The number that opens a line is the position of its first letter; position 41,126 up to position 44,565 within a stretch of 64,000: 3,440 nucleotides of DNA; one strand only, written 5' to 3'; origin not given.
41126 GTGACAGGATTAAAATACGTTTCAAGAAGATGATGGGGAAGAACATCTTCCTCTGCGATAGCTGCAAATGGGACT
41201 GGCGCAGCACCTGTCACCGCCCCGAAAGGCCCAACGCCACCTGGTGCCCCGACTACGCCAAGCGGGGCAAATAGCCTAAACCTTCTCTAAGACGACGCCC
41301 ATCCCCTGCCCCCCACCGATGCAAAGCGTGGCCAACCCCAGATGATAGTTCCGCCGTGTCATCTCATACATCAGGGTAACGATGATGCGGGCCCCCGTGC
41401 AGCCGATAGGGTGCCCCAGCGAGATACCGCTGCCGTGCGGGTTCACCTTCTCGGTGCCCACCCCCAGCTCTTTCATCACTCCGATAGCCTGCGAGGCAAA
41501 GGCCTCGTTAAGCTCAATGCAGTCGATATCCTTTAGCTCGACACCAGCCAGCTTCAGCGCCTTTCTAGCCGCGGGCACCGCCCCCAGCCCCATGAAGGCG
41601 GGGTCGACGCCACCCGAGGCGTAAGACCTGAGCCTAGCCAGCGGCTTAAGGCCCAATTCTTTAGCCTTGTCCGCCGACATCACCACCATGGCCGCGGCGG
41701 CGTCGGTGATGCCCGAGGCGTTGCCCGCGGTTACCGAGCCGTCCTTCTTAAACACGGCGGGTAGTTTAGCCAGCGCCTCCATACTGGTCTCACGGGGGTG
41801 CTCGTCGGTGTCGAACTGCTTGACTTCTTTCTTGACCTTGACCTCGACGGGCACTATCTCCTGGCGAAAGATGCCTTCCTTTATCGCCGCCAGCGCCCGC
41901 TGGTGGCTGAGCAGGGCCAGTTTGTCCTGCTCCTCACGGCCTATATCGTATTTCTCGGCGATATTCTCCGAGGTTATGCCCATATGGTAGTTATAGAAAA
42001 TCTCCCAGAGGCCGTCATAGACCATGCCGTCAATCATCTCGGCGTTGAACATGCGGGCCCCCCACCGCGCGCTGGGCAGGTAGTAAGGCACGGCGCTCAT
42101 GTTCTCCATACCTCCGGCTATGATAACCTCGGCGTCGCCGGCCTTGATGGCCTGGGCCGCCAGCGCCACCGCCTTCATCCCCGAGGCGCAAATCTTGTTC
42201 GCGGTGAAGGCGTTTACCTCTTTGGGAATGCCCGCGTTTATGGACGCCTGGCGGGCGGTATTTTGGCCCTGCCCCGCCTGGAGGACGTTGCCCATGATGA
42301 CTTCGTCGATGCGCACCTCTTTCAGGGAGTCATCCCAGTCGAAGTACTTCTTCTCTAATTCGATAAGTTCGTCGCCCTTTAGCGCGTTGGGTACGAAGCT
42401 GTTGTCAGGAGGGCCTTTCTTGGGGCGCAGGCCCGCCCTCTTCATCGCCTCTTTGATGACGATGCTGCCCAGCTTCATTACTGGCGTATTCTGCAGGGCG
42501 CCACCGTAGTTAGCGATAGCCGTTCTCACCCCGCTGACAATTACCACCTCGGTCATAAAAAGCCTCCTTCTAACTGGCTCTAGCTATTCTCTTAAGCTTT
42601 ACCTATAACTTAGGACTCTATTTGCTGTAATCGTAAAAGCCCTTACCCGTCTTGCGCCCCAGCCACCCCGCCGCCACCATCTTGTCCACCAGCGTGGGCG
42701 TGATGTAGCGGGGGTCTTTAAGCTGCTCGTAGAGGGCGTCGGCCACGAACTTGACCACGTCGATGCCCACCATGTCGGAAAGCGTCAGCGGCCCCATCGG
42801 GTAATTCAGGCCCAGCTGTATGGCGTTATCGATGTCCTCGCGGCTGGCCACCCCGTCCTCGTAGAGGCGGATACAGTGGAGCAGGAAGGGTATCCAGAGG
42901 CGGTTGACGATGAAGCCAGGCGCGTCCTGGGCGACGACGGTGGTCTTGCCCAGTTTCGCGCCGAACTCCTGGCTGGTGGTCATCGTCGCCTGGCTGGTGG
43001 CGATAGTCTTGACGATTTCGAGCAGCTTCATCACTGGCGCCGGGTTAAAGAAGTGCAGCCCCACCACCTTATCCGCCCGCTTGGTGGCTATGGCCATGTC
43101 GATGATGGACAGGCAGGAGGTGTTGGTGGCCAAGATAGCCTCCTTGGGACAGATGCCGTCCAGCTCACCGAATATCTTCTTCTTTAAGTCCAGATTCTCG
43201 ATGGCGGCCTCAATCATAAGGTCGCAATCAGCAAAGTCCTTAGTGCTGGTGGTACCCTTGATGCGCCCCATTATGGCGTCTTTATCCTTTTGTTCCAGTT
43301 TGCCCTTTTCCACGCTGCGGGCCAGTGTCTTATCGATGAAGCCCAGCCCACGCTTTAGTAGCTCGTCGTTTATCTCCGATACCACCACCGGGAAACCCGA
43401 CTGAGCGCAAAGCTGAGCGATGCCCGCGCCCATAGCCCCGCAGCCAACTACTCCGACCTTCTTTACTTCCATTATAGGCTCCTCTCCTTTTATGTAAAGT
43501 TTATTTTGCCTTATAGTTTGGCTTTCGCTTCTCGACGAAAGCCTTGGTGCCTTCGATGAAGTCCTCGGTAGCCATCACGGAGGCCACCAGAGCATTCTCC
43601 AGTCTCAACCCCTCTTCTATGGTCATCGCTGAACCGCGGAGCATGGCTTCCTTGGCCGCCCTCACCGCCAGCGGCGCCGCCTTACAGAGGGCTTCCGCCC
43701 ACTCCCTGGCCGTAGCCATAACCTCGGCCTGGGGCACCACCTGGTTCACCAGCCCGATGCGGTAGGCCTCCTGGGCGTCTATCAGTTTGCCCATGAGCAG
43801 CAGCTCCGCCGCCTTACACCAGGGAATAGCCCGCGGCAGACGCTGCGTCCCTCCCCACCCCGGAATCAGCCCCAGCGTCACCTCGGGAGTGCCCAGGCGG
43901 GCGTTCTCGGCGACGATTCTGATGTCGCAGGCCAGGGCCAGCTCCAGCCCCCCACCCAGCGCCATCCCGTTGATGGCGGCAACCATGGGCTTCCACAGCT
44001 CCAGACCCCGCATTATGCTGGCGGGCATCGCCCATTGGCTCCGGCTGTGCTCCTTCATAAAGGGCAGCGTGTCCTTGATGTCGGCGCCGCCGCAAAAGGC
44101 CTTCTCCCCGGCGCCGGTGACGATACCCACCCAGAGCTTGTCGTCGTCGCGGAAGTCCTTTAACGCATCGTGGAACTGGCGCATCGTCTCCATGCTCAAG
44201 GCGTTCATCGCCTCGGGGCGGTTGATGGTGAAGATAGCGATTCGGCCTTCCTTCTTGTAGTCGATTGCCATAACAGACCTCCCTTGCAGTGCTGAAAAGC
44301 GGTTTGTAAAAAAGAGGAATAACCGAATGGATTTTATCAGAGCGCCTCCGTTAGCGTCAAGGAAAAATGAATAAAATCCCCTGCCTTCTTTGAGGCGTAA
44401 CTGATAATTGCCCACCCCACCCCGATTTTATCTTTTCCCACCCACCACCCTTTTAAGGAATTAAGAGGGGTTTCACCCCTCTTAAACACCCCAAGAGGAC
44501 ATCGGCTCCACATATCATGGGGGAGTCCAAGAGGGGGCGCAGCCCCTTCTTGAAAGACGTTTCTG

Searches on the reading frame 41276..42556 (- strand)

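Call 84: search_protein_families(library=pfam, proteins=[window:41276-42556:-], max_evalue=0.00001)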
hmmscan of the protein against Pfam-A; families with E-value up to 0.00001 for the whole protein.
window:41276-42556:- (426 aa): 3 families
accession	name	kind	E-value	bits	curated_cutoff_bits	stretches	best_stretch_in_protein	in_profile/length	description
PF00108.29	Thiolase_N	-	5.5e-93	311.5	26.4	2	78-295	40-259/260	Thiolase, N-terminal domain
PF02803.24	Thiolase_C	-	1e-44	151.5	27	1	303-425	1-123/123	Thiolase, C-terminal domain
PF00109.32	ketoacyl-synt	-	1.1e-06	28.9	20.8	1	116-153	167-204/252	Beta-ketoacyl synthase, N-terminal domain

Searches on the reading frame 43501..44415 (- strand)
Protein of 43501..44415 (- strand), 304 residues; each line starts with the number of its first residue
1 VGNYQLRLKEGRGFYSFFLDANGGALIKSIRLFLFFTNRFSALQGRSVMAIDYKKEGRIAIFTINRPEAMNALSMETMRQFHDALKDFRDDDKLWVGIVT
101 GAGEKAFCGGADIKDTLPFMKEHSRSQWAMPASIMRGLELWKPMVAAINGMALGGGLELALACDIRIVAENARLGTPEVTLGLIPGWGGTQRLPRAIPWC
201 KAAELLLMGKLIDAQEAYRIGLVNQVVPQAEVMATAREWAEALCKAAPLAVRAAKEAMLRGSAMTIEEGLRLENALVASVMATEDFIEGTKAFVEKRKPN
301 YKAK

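Call 67: search_protein_families(library=pfam, proteins=[window:43501-44415:-], max_evalue=0.0001)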
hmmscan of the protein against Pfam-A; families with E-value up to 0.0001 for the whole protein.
window:43501-44415:- (304 aa): 2 families
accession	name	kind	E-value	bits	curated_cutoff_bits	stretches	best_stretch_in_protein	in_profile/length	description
PF00378.25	ECH_1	-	1.6e-70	237.8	27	1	56-303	3-250/251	Enoyl-CoA hydratase/isomerase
PF16113.10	ECH_2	-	1.6e-43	149.9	27.2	2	60-234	2-179/335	Enoyl-CoA hydratase/isomerase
